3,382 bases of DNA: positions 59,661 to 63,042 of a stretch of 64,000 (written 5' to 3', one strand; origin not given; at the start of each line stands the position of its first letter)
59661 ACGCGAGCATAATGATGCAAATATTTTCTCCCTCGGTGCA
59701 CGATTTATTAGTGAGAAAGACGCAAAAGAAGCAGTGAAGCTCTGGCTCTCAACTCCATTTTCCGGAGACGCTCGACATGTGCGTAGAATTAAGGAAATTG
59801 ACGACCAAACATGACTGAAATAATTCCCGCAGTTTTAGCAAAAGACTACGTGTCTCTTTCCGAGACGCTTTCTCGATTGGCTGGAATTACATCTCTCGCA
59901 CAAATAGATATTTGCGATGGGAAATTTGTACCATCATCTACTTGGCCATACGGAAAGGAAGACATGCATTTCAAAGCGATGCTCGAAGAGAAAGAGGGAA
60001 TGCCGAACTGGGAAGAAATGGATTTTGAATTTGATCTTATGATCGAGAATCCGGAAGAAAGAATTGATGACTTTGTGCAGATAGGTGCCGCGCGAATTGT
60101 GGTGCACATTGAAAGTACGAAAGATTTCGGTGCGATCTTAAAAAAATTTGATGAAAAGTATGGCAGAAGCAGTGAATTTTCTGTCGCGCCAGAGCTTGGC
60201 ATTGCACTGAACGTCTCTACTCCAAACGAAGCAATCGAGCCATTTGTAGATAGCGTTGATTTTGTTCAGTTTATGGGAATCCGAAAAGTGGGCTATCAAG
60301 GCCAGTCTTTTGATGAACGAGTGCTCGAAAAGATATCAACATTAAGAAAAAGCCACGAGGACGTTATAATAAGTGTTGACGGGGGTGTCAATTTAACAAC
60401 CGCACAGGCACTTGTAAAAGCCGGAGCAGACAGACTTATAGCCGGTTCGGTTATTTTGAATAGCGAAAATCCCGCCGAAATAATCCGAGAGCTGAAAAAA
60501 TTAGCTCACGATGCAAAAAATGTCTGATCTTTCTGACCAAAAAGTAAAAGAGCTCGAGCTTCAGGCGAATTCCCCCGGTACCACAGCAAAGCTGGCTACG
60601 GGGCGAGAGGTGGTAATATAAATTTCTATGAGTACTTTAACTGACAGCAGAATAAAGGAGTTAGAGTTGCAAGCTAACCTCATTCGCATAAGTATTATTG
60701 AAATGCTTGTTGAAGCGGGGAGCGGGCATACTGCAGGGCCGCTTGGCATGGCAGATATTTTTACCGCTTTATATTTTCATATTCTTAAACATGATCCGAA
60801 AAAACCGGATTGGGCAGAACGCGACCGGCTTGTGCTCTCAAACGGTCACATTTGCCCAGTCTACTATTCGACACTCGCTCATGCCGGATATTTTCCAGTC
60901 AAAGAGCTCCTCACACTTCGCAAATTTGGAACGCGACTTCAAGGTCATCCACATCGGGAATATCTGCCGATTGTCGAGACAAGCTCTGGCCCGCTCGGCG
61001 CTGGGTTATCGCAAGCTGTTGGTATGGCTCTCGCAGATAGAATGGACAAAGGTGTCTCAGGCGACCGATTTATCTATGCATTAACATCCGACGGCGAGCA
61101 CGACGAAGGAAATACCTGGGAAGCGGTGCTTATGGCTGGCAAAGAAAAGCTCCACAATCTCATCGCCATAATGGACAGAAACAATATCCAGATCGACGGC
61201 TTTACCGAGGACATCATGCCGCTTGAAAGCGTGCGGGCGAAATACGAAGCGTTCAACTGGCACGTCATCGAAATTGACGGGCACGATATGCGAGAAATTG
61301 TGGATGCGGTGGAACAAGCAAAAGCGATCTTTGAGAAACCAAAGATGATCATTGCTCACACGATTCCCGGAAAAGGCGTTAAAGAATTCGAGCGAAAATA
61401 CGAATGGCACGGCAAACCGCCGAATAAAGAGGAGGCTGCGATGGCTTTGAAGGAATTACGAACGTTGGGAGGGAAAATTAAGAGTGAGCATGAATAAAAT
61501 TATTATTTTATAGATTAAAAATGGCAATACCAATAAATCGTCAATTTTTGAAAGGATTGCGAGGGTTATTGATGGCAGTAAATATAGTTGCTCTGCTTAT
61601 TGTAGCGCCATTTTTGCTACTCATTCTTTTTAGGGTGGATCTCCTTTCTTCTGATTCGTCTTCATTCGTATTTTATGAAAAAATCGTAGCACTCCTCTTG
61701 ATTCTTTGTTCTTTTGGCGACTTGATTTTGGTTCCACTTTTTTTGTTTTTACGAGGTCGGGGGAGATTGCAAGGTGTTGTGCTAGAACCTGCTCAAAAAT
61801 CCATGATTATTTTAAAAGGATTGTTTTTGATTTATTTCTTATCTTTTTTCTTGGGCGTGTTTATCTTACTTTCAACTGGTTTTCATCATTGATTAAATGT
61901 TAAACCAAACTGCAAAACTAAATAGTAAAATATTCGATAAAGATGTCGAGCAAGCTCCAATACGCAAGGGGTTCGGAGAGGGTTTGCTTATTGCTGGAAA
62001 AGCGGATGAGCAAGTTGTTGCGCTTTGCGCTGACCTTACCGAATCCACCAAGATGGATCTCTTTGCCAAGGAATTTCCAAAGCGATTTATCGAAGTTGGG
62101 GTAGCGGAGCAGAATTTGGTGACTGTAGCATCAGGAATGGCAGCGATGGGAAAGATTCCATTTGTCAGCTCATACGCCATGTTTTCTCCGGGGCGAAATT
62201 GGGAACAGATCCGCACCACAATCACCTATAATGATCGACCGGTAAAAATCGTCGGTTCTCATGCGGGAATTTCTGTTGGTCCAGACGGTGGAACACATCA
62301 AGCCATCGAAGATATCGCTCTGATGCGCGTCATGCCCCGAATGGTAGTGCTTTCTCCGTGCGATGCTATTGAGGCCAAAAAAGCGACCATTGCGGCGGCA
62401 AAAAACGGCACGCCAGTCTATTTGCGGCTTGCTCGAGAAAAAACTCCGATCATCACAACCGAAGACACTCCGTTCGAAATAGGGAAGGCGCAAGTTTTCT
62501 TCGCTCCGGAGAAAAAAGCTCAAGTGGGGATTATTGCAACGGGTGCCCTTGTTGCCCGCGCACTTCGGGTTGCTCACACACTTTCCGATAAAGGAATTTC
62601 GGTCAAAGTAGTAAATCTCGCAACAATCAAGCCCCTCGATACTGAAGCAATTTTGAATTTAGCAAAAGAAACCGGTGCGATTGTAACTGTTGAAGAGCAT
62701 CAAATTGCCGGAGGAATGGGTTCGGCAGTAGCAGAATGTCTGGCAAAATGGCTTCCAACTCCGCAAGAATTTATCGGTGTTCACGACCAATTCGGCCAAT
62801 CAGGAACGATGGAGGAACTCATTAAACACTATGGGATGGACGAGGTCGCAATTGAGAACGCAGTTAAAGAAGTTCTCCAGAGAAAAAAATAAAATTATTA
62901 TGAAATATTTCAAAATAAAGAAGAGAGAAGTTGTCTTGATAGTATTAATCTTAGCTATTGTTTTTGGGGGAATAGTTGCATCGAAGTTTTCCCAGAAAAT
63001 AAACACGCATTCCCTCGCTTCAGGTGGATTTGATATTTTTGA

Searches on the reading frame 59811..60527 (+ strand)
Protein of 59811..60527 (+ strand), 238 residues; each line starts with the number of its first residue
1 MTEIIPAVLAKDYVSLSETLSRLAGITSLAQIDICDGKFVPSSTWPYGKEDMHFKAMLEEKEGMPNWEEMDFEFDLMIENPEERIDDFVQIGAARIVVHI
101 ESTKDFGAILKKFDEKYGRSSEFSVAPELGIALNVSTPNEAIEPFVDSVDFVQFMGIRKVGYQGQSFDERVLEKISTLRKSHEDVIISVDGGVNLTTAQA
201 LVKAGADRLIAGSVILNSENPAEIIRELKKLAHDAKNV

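Call 44: search_protein_families(library=pfam, proteins=[window:59811-60527:+], max_evalue=0.001)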
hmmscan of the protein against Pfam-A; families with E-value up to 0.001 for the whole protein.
window:59811-60527:+ (238 aa): 1 family
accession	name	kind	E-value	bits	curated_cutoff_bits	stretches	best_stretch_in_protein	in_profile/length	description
PF00834.25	Ribul_P_3_epim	-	1.5e-32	113.1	21.1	1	4-215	2-197/198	Ribulose-phosphate 3 epimerase family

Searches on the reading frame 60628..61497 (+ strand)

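Call 44: search_protein_families(library=pfam, proteins=[window:60628-61497:+], max_evalue=0.001)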
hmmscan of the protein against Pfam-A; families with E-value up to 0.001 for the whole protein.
window:60628-61497:+ (289 aa): 3 families
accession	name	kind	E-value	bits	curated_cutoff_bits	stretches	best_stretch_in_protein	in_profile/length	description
PF00456.26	Transketolase_N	-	9.6e-67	225.8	22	1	15-273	5-271/334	Transketolase, thiamine diphosphate binding domain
PF13292.11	DXP_synthase_N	-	1.7e-11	44.3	21.2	1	8-189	14-175/274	1-deoxy-D-xylulose-5-phosphate synthase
PF00676.26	E1_dh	-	0.00011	21.7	22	1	117-233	97-209/300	Dehydrogenase E1 component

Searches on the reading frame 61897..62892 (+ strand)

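Call 44: search_protein_families(library=pfam, proteins=[window:61897-62892:+], max_evalue=0.001)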
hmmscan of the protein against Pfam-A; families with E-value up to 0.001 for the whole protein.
window:61897-62892:+ (331 aa): 4 families
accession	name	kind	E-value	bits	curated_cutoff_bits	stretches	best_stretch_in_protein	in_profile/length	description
PF02779.29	Transket_pyr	-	2.6e-41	141.6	27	1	21-183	4-172/174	Transketolase, pyrimidine binding domain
PF02780.25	Transketolase_C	-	1.2e-28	99.9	25.9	1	206-318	8-123/124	Transketolase, C-terminal domain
PF22613.1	Transketolase_C_1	-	6.6e-10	39.6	27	1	204-315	8-113/113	Transketolase-like TK C-terminal domain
PF17147.9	PFOR_II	-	5e-05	24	27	1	208-283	1-79/102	Pyruvate:ferredoxin oxidoreductase core domain II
